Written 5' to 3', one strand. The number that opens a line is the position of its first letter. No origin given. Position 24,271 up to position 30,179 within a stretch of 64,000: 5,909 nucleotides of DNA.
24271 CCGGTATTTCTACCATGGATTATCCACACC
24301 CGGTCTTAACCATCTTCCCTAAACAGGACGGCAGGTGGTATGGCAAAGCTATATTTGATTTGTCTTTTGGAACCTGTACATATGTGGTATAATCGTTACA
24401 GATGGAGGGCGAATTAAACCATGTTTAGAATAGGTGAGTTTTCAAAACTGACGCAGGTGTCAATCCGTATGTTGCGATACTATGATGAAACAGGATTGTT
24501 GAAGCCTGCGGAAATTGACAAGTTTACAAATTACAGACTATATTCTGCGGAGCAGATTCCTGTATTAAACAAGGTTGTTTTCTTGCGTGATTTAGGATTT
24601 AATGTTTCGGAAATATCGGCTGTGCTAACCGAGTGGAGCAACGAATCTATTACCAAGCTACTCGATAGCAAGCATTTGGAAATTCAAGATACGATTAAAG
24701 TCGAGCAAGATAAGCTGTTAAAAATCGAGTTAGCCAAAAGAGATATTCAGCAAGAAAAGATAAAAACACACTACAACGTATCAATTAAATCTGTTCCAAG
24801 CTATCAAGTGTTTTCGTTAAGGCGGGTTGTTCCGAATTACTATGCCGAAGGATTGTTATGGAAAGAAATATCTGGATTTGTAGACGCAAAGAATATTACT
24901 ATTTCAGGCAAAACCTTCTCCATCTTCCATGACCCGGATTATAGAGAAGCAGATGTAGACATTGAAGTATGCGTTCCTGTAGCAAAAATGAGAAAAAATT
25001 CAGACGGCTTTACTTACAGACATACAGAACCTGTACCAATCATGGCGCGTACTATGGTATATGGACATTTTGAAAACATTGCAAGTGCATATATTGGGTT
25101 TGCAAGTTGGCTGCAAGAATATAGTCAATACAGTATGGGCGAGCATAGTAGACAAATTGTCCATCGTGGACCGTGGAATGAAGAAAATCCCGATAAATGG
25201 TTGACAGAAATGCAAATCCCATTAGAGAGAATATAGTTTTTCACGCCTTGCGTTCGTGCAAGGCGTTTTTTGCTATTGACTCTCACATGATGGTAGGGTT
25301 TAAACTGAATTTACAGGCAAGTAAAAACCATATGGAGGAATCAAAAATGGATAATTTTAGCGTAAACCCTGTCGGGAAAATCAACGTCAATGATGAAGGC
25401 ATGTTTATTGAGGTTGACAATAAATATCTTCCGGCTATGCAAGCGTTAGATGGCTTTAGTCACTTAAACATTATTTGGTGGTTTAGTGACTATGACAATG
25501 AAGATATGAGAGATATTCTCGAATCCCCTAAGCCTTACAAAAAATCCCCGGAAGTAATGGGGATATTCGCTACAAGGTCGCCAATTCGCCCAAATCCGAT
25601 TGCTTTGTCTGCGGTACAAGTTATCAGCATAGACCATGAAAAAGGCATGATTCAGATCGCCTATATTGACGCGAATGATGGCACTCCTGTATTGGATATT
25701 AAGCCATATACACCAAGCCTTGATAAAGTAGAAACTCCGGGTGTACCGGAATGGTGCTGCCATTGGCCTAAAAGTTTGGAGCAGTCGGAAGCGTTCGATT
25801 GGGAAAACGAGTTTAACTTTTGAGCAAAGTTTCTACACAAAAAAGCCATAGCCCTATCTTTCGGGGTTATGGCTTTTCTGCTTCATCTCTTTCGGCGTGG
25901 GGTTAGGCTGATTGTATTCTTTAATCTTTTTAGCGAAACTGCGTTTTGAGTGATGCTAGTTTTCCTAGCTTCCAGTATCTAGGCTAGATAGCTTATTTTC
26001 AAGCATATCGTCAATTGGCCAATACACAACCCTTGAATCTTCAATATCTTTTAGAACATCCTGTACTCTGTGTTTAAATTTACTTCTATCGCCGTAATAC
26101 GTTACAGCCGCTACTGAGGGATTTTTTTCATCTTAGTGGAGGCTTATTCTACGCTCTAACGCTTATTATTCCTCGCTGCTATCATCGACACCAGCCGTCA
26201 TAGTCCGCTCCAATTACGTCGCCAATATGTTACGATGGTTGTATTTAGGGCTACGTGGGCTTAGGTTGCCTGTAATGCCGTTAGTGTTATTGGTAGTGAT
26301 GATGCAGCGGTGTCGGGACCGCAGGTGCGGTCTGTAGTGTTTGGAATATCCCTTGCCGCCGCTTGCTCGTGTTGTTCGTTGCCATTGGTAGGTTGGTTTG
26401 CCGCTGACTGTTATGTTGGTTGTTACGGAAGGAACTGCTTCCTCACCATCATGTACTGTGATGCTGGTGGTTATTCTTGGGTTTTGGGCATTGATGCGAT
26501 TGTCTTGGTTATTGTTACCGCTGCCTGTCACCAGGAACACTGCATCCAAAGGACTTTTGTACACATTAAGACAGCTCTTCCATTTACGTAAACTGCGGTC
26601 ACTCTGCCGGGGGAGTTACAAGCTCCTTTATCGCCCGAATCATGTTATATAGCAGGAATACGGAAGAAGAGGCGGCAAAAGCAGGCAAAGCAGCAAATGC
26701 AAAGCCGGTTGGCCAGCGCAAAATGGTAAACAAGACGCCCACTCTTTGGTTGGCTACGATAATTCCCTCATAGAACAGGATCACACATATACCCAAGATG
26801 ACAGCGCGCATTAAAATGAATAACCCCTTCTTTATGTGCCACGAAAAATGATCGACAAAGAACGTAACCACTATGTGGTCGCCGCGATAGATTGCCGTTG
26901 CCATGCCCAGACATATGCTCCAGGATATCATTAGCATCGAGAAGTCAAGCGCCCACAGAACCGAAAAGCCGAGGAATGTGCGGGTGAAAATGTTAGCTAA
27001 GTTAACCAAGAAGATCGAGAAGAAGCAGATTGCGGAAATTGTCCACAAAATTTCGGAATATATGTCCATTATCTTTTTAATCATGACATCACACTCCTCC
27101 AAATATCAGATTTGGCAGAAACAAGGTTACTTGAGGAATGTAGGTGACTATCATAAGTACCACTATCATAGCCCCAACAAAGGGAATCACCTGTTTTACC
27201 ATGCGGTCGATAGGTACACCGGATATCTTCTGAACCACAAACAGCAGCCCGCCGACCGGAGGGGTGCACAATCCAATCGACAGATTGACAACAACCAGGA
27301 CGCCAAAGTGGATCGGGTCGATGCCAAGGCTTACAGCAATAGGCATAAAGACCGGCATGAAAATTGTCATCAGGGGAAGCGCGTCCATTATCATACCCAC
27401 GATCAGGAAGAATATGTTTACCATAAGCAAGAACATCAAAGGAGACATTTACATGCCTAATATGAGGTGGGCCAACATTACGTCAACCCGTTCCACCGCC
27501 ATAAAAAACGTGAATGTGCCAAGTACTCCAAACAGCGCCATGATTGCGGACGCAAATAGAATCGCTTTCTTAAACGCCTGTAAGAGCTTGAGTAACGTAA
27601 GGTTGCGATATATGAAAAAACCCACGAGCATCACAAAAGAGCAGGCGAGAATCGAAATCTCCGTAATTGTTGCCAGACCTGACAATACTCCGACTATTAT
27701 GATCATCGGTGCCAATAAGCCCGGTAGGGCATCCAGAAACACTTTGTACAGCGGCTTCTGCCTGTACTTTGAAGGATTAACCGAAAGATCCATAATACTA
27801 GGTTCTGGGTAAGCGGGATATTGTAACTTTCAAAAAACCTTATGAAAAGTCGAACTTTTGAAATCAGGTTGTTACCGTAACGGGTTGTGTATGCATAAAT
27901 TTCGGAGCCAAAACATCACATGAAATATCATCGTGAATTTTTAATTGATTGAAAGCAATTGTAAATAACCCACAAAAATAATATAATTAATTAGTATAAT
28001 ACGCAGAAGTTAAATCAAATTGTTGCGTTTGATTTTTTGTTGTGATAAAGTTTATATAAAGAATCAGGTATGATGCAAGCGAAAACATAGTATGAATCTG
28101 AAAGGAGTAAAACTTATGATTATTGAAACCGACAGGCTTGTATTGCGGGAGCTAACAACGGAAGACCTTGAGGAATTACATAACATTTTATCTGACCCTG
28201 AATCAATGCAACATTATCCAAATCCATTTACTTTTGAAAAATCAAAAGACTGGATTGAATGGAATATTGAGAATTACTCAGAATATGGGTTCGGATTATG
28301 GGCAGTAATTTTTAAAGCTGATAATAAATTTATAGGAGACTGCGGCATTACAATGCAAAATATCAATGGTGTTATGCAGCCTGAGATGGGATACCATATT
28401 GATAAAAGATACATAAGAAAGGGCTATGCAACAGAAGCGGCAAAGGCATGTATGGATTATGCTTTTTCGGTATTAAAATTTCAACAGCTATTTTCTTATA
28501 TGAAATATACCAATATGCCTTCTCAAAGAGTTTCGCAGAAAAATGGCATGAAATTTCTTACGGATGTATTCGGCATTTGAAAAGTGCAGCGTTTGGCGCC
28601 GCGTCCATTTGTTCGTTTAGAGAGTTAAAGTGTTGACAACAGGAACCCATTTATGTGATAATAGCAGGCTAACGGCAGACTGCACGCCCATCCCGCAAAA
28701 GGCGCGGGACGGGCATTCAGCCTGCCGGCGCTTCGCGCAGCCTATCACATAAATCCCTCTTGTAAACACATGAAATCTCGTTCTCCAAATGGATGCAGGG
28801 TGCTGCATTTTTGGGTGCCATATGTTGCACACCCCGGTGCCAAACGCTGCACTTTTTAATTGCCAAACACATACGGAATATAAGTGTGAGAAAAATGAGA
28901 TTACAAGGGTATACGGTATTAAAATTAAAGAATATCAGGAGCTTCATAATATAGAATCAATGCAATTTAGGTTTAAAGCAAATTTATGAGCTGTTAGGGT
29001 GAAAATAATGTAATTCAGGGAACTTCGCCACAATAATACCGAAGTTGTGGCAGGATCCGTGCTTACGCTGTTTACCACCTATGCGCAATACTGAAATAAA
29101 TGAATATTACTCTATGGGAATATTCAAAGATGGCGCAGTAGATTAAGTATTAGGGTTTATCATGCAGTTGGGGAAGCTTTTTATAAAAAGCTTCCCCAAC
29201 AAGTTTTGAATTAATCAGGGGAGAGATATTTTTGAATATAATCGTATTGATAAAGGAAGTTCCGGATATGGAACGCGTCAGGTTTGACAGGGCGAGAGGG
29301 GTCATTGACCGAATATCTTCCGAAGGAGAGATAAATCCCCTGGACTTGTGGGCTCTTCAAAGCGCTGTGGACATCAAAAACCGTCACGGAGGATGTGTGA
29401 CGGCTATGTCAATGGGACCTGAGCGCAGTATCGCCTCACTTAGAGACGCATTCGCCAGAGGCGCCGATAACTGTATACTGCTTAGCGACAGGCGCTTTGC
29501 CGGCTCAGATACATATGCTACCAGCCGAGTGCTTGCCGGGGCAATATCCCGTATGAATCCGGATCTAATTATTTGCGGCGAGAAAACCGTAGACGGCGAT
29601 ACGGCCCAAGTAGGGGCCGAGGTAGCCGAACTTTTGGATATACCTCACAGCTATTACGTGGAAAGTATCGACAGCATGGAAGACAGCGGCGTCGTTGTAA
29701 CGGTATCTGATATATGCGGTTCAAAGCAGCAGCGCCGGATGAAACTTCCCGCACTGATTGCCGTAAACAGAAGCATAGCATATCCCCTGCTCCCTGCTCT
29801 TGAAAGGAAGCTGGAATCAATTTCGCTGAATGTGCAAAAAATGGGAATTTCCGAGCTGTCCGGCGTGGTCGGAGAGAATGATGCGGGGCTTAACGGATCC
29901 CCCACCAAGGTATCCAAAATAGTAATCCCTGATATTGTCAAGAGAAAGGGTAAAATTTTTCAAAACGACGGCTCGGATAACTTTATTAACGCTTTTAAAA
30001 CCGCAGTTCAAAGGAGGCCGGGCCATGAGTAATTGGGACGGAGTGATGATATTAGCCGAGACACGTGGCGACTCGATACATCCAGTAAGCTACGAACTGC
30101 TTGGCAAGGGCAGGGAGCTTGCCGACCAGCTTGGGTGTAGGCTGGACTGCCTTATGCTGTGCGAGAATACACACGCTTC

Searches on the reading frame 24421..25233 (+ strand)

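Call 7: search_protein_families(library=pfam, proteins=[window:24421-25233:+], max_evalue=0.001)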
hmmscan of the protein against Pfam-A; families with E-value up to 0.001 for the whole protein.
window:24421-25233:+ (271 aa): 3 families
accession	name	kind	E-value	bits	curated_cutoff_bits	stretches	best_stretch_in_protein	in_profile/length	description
PF13411.12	MerR_1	-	8.9e-15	55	21.6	1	2-70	1-67/69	MerR HTH family regulatory protein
PF00376.29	MerR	-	2.8e-12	46.7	28.2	1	3-41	1-38/38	MerR family regulatory protein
PF06445.20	GyrI-like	-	4.6e-05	24.2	26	1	119-268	2-154/155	GyrI-like small molecule binding domain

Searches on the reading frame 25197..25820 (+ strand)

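Call 7: search_protein_families(library=pfam, proteins=[window:25197-25820:+], max_evalue=0.001)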
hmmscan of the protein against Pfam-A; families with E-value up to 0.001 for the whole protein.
window:25197-25820:+ (208 aa): 1 family
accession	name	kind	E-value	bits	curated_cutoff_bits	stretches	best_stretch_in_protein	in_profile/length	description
PF01980.22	TrmO_N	-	2.6e-28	99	26.8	1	64-176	9-116/116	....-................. O N-terminal domain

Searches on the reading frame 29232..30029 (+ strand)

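Call 7: search_protein_families(library=pfam, proteins=[window:29232-30029:+], max_evalue=0.001)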
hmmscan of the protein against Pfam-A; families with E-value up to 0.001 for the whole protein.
window:29232-30029:+ (266 aa): 1 family
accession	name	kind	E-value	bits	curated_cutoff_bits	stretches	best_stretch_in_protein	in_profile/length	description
PF01012.27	ETF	-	2.7e-33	115.8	26.7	1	24-187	3-164/181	Electron transfer flavoprotein domain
